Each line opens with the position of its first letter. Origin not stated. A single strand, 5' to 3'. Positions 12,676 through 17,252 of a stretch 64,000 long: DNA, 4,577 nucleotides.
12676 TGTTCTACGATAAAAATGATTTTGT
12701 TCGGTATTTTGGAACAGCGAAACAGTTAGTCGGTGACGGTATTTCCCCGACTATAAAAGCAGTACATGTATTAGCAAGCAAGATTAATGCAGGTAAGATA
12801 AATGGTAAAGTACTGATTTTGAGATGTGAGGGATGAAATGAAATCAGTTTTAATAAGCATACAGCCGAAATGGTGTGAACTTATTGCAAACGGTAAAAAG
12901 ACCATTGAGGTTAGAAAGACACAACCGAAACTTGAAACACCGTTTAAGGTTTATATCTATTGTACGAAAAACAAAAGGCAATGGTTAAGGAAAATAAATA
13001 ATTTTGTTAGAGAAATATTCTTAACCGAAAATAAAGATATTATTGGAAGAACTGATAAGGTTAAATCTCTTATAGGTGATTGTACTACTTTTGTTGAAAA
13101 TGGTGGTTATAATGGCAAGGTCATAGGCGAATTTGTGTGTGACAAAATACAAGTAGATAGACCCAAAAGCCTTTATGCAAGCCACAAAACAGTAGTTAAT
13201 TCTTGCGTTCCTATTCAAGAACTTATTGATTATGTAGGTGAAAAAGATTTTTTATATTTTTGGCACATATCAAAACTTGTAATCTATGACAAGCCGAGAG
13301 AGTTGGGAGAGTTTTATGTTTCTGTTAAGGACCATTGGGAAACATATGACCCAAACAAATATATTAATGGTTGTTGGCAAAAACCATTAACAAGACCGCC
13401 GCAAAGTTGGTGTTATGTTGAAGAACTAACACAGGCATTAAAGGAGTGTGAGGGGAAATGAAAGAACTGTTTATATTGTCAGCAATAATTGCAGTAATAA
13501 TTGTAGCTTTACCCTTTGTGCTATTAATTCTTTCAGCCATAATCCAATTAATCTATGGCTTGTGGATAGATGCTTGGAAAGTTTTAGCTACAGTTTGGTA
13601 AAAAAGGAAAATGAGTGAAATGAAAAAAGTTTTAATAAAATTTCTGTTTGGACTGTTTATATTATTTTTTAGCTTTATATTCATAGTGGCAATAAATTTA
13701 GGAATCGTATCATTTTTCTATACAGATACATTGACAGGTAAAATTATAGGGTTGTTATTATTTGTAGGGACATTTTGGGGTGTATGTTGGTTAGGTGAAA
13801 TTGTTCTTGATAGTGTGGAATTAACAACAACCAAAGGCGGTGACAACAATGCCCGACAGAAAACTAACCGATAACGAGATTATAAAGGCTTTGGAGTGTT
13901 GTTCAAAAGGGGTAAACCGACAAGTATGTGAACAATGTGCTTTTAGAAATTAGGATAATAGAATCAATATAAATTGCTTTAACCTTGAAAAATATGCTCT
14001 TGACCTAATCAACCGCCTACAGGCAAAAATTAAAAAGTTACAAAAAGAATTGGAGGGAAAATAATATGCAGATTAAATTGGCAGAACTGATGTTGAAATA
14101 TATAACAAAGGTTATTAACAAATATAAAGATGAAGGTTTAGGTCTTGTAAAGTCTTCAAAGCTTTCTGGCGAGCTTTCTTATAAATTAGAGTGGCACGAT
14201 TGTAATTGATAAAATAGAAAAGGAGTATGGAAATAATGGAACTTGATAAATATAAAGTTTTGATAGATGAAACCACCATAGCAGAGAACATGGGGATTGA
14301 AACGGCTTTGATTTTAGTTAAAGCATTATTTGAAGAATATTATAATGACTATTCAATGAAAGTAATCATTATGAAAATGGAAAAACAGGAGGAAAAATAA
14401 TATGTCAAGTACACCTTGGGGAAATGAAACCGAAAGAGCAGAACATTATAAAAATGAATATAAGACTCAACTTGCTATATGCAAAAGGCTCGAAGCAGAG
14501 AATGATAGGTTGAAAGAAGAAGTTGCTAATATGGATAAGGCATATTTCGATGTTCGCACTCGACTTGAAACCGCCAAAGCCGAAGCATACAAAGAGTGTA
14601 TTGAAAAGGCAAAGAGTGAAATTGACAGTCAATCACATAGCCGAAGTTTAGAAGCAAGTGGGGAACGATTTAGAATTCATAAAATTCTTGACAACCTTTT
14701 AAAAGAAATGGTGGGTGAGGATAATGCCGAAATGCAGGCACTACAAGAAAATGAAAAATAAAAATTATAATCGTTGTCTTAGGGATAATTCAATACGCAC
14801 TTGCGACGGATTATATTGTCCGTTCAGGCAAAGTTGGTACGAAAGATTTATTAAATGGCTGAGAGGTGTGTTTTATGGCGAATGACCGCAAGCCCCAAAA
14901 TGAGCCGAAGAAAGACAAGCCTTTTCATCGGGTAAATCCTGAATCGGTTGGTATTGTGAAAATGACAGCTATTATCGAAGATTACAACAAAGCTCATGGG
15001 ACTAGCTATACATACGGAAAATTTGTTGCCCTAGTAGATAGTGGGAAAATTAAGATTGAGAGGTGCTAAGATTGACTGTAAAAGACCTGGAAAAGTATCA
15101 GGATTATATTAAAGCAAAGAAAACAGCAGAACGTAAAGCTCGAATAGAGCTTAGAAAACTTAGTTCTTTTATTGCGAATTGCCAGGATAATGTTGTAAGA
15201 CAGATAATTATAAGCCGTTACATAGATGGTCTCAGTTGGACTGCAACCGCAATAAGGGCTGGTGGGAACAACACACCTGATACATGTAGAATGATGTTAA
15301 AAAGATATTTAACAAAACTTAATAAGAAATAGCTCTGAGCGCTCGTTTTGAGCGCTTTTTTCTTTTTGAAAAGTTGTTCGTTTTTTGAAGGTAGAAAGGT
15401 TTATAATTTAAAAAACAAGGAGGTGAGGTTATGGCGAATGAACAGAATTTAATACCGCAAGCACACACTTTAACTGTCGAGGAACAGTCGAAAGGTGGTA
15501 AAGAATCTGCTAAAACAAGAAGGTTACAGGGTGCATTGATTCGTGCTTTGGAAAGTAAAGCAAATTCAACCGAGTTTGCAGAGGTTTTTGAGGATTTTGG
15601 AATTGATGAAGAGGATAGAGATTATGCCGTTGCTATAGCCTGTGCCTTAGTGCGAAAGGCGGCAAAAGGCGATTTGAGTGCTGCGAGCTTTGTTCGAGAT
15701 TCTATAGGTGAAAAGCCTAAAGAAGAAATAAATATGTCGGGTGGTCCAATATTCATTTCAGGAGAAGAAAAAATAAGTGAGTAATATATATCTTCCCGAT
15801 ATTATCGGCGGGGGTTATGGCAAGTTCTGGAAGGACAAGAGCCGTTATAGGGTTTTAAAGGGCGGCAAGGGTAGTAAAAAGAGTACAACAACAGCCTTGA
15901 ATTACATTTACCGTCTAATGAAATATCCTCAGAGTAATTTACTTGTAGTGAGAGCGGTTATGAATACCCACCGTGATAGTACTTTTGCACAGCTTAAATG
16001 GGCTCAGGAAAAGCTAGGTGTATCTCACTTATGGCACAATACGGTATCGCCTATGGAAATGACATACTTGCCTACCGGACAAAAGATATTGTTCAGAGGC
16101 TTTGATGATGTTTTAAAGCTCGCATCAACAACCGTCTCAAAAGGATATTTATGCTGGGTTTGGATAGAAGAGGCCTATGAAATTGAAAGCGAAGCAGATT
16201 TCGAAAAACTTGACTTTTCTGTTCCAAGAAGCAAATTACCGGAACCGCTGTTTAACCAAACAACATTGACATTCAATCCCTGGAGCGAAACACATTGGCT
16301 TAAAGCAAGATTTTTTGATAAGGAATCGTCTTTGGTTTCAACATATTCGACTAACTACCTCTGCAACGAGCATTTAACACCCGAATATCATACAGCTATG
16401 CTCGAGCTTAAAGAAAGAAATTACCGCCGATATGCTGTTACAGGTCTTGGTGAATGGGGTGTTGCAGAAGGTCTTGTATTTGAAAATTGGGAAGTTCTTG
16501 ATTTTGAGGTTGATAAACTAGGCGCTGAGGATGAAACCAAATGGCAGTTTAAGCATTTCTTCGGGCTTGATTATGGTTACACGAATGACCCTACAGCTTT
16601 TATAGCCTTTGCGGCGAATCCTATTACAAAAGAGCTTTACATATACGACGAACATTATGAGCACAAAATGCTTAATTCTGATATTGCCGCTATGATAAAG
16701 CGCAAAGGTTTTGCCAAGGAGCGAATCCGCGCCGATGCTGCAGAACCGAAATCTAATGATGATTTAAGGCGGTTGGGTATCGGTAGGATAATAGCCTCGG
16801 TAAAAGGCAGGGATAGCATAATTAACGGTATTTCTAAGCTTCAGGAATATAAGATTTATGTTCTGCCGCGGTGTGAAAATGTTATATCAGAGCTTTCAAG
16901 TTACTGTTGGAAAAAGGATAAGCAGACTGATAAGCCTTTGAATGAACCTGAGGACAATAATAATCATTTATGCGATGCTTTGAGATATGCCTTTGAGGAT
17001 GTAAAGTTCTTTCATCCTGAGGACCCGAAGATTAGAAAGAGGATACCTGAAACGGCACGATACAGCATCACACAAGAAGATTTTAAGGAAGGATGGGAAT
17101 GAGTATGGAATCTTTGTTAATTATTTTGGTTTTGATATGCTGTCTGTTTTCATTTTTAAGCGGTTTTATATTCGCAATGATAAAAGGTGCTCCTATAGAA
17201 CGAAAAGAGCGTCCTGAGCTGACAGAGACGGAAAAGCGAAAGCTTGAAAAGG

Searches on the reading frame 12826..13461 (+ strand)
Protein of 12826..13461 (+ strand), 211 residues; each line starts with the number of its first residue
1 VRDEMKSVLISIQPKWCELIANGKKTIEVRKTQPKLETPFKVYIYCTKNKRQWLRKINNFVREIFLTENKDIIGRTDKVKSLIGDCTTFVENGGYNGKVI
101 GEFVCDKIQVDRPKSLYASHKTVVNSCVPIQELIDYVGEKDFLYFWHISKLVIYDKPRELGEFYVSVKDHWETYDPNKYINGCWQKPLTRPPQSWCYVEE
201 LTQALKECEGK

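Call 55: search_protein_families(library=phrogs, proteins=[window:12826-13461:+], max_evalue=0.001)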
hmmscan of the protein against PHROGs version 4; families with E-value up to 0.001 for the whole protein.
window:12826-13461:+ (211 aa): 3 families
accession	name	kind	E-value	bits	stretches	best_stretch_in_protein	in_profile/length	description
phrog_3136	-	unknown function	5.1e-33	115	1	5-202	2-129/134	-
phrog_11553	-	unknown function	2.4e-05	24.8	1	3-51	133-182/278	-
phrog_3193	-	unknown function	0.00064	20.3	1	3-36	81-114/269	-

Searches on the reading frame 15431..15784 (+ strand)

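Call 55: search_protein_families(library=phrogs, proteins=[window:15431-15784:+], max_evalue=0.001)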
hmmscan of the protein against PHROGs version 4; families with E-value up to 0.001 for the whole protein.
window:15431-15784:+ (117 aa): 1 family
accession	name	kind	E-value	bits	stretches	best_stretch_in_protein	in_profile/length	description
phrog_2412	-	unknown function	3.1e-10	41.3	1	1-102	1-106/150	-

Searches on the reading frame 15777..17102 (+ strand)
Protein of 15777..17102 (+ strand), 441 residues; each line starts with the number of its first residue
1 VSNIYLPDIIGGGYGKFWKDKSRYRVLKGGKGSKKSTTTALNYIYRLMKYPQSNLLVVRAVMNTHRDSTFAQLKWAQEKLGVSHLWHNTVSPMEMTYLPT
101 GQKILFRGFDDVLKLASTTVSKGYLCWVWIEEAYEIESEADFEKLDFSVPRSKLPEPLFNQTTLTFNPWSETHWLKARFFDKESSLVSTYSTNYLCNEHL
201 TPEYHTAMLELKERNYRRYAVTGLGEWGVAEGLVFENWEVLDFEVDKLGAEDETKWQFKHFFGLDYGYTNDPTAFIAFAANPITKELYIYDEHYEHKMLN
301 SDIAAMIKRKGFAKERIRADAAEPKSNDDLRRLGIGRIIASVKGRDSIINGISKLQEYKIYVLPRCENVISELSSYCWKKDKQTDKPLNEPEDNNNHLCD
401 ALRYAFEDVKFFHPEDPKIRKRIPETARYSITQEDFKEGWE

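Call 55: search_protein_families(library=phrogs, proteins=[window:15777-17102:+], max_evalue=0.001)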
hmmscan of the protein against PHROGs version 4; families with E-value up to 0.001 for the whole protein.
window:15777-17102:+ (441 aa): 7 families
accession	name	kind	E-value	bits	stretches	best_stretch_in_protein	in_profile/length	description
phrog_3717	-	head and packaging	2e-71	241.7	1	10-276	11-268/277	terminase large subunit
phrog_2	-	head and packaging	5.2e-53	181.9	1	16-424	272-607/807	terminase large subunit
phrog_5653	-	head and packaging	2.8e-49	168.5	1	225-412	1-183/199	terminase large subunit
phrog_6672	-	head and packaging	3.6e-43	147.6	1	285-409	5-129/145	terminase large subunit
phrog_8711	-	head and packaging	1.3e-31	109.5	1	6-85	9-88/89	terminase large subunit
phrog_22023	-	unknown function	2.4e-15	58.1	1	155-298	18-151/153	-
phrog_10250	-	head and packaging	2.1e-11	45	1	224-408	15-214/228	terminase large subunit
